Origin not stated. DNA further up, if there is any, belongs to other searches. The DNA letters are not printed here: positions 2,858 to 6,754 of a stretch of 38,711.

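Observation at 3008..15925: Hypothesis: a cytoplasmic Mo-enzyme plus sulfur-carrier set coupled to HdrA-MvhD electron bifurcation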

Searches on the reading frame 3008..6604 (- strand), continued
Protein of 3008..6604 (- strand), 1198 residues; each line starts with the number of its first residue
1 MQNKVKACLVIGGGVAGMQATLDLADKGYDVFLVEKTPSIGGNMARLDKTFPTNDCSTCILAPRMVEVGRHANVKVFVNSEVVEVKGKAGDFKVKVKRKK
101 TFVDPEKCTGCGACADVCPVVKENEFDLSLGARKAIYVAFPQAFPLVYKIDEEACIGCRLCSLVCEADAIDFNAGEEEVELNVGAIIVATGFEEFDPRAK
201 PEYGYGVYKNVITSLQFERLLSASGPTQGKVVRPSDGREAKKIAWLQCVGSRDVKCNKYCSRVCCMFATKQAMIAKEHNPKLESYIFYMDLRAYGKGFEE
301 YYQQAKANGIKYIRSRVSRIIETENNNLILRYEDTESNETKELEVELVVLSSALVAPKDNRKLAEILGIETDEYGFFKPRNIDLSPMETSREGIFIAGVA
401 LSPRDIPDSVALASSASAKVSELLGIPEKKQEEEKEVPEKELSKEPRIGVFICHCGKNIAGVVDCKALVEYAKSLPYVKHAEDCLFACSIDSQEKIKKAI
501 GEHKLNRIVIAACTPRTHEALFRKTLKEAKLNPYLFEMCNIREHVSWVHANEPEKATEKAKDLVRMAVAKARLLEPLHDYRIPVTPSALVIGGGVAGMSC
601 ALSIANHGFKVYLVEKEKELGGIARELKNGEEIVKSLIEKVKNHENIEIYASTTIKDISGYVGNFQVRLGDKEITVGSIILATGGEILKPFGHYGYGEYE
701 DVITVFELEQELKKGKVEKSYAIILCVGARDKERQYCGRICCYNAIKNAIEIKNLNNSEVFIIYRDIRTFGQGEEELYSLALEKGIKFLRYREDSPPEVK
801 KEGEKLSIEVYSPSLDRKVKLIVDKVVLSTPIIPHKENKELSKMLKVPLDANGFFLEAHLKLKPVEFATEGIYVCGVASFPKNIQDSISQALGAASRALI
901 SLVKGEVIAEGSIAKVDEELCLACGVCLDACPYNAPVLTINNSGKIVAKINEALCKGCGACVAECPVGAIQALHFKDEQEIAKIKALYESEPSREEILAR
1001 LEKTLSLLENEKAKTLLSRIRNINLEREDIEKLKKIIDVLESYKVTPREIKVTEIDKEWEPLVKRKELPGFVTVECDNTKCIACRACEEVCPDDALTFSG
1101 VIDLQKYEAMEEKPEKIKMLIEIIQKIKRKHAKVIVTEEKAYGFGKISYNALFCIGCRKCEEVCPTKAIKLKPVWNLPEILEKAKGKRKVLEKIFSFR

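Call 36: find_encoding_contigs(protein=P0206, flank=8000, max_places=2)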
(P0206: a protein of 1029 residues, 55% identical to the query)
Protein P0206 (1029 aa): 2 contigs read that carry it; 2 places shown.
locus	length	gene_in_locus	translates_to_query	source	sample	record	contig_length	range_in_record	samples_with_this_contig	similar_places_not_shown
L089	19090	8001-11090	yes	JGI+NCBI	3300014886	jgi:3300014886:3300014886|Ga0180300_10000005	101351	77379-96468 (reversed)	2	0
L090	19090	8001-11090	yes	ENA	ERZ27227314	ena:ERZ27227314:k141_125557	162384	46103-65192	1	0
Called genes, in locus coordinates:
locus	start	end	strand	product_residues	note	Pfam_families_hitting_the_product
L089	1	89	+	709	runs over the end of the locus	PF01022:HTH_5 (weak), PF24038:DUF7347 (weak), PF03477:ATP-cone (weak), PF13597:NRDD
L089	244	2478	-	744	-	PF13597:NRDD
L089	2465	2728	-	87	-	PF00462:Glutaredoxin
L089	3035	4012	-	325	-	PF02289:MCH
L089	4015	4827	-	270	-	PF01493:GXGXG (faint)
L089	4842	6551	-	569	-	PF01979:Amidohydro_1 (faint), PF07969:Amidohydro_3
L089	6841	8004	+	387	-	PF13183:Fer4_8, PF13187:Fer4_9 (weak), PF13534:Fer4_17 (weak), PF02754:CCG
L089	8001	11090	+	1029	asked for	PF07992:Pyr_redox_2, PF12831:FAD_oxidored, PF00037:Fer4, PF12837:Fer4_6, PF12838:Fer4_7, PF13187:Fer4_9, PF13237:Fer4_10, PF14697:Fer4_21, +23 more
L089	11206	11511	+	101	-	PF02662:FlpD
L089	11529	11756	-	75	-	PF12797:Fer4_2 (weak), PF00037:Fer4, PF13237:Fer4_10, PF14697:Fer4_21, PF12837:Fer4_6 (weak), PF12838:Fer4_7, PF13187:Fer4_9, PF00037:Fer4, +7 more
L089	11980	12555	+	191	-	PF02002:TFIIE_alpha, PF08221:HTH_9 (faint)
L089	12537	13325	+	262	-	PF24872:DUF2110_N, PF09883:DUF2110, PF24873:DUF2110_C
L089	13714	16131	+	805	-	PF12831:FAD_oxidored, PF13450:NAD_binding_8 (weak), PF00037:Fer4 (weak), PF13187:Fer4_9 (weak), PF13237:Fer4_10 (weak), PF12838:Fer4_7, PF13187:Fer4_9, PF02662:FlpD, +14 more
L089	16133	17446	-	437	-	PF00384:Molybdopterin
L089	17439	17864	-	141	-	PF01568:Molydop_binding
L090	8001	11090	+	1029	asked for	PF07992:Pyr_redox_2, PF12831:FAD_oxidored, PF00037:Fer4, PF12837:Fer4_6, PF12838:Fer4_7, PF13187:Fer4_9, PF13237:Fer4_10, PF14697:Fer4_21, +23 more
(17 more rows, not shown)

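Call 37: find_encoding_contigs(protein=P0268, flank=8000, max_places=2)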
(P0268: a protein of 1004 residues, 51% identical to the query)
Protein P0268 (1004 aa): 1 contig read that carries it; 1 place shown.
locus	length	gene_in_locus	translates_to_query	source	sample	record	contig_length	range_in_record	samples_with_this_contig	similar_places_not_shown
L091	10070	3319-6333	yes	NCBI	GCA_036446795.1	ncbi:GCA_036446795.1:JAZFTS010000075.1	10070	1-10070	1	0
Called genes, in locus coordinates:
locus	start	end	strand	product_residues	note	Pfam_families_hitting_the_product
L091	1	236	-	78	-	PF13183:Fer4_8 (faint), PF13187:Fer4_9 (faint), PF13534:Fer4_17 (faint), PF14697:Fer4_21 (faint), PF25160:LdpA_Fe-S-bd (weak), PF12797:Fer4_2 (faint), PF13237:Fer4_10 (weak), PF00037:Fer4 (weak), +2 more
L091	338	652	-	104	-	PF02452:PemK_toxin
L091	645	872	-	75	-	-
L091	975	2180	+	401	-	PF13237:Fer4_10, PF13183:Fer4_8, PF13187:Fer4_9, PF13534:Fer4_17, PF02754:CCG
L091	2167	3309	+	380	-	PF04422:FrhB_FdhB_N, PF04432:FrhB_FdhB_C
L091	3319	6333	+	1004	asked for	PF00890:FAD_binding_2 (weak), PF00890:FAD_binding_2, PF07992:Pyr_redox_2, PF12831:FAD_oxidored, PF13450:NAD_binding_8, PF00037:Fer4, PF12838:Fer4_7, PF14697:Fer4_21, +23 more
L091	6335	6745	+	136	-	PF02662:FlpD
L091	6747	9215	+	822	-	PF00890:FAD_binding_2 (weak), PF12831:FAD_oxidored (weak), PF00037:Fer4 (weak), PF13183:Fer4_8 (weak), PF13187:Fer4_9 (weak), PF12838:Fer4_7, PF13187:Fer4_9, PF02662:FlpD, +10 more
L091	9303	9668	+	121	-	PF00072:Response_reg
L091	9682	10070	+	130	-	PF01339:CheB_methylest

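Call 50: find_encoding_contigs(protein=P0209, flank=6000, max_places=1)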
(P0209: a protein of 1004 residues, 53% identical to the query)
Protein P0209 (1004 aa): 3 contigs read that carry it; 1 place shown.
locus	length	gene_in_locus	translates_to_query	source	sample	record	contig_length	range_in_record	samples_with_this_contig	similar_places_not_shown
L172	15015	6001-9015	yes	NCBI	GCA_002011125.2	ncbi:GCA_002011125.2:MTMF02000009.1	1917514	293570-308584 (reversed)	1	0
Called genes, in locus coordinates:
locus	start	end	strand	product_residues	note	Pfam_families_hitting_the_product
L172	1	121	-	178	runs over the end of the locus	PF02552:CO_dh, PF00205:TPP_enzyme_M (faint)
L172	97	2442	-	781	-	PF03063:Prismane, PF14691:Fer4_20 (weak), PF12838:Fer4_7 (weak), PF13183:Fer4_8 (weak), PF13187:Fer4_9 (weak)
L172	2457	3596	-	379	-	PF13183:Fer4_8 (faint), PF13187:Fer4_9 (faint), PF13484:Fer4_16 (faint), PF13534:Fer4_17 (faint), PF12838:Fer4_7 (faint), PF00037:Fer4 (faint), PF04422:FrhB_FdhB_N, PF04432:FrhB_FdhB_C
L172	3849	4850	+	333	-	PF02754:CCG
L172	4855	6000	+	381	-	PF04422:FrhB_FdhB_N, PF04432:FrhB_FdhB_C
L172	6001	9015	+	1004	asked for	PF00890:FAD_binding_2, PF07992:Pyr_redox_2, PF12831:FAD_oxidored, PF13450:NAD_binding_8, PF00037:Fer4, PF12837:Fer4_6, PF12838:Fer4_7, PF13187:Fer4_9, +24 more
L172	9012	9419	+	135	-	PF02662:FlpD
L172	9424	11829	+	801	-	PF00890:FAD_binding_2 (weak), PF12831:FAD_oxidored (weak), PF13183:Fer4_8 (weak), PF13187:Fer4_9 (weak), PF12838:Fer4_7, PF13187:Fer4_9, PF14697:Fer4_21, PF02662:FlpD, +12 more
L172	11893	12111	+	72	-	PF06348:DUF1059 (weak)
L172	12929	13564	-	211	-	-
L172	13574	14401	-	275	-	-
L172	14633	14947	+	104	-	-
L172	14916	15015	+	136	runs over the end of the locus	PF03703:bPH_2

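Call 51: find_encoding_contigs(protein=P0214, flank=6000, max_places=1)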
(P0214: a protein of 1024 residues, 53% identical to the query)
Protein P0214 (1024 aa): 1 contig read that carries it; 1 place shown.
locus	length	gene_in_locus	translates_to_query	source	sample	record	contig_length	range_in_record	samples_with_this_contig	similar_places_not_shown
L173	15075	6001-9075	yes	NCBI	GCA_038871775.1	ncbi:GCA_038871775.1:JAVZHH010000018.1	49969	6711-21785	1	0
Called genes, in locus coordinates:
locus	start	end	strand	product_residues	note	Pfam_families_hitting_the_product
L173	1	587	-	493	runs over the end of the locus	PF01565:FAD_binding_4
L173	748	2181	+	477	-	PF02629:CoA_binding (weak), PF13380:CoA_binding_2, PF13607:Succ_CoA_lig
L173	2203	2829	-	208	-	PF00551:Formyl_trans_N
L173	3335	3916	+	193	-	PF12838:Fer4_7 (faint), PF13183:Fer4_8, PF13187:Fer4_9, PF13237:Fer4_10 (weak), PF13534:Fer4_17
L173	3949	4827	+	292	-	PF02754:CCG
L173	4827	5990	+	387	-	PF13183:Fer4_8, PF13187:Fer4_9 (weak), PF13534:Fer4_17, PF02754:CCG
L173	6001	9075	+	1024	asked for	PF07992:Pyr_redox_2 (weak), PF07992:Pyr_redox_2, PF12831:FAD_oxidored, PF13450:NAD_binding_8, PF00037:Fer4, PF12837:Fer4_6, PF12838:Fer4_7, PF14697:Fer4_21, +15 more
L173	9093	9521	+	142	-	PF02662:FlpD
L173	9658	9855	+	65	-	-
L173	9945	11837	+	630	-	-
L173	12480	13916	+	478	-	PF13187:Fer4_9 (faint), PF00037:Fer4, PF12837:Fer4_6 (weak), PF12838:Fer4_7, PF13237:Fer4_10 (weak), PF14697:Fer4_21 (weak), PF04422:FrhB_FdhB_N, PF04432:FrhB_FdhB_C, +2 more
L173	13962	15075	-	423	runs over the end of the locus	PF02830:V4R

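Call 52: find_encoding_contigs(protein=P0233, flank=6000, max_places=1)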
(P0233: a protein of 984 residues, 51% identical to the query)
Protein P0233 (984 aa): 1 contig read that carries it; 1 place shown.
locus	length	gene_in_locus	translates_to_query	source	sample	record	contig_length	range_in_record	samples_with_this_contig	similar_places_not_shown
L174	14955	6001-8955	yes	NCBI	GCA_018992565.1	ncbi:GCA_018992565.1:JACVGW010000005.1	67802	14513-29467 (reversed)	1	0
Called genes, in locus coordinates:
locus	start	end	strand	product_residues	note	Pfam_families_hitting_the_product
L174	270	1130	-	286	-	-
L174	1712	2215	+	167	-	PF13183:Fer4_8, PF13187:Fer4_9 (weak), PF13237:Fer4_10 (faint), PF13534:Fer4_17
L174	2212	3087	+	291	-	PF02754:CCG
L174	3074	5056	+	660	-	PF00890:FAD_binding_2 (weak), PF01266:DAO (weak), PF12831:FAD_oxidored (weak), PF13450:NAD_binding_8 (weak), PF00037:Fer4 (weak), PF12837:Fer4_6 (weak), PF12838:Fer4_7, PF14697:Fer4_21, +4 more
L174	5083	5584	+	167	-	PF02662:FlpD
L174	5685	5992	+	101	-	PF21476:PF0610-like_N (weak)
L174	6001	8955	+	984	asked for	PF12831:FAD_oxidored (weak), PF13450:NAD_binding_8 (weak), PF00037:Fer4, PF13187:Fer4_9, PF07992:Pyr_redox_2, PF12831:FAD_oxidored, PF13450:NAD_binding_8, PF12838:Fer4_7, +18 more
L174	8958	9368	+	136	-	PF02662:FlpD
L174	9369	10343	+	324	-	PF01058:Oxidored_q6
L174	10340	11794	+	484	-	PF27537:HoxH, PF00374:NiFeSe_Hases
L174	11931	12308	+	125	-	PF03965:Penicillinase_R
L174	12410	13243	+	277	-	PF22025:ThiI_fer, PF02926:THUMP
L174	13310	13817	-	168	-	-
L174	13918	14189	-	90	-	-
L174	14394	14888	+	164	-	-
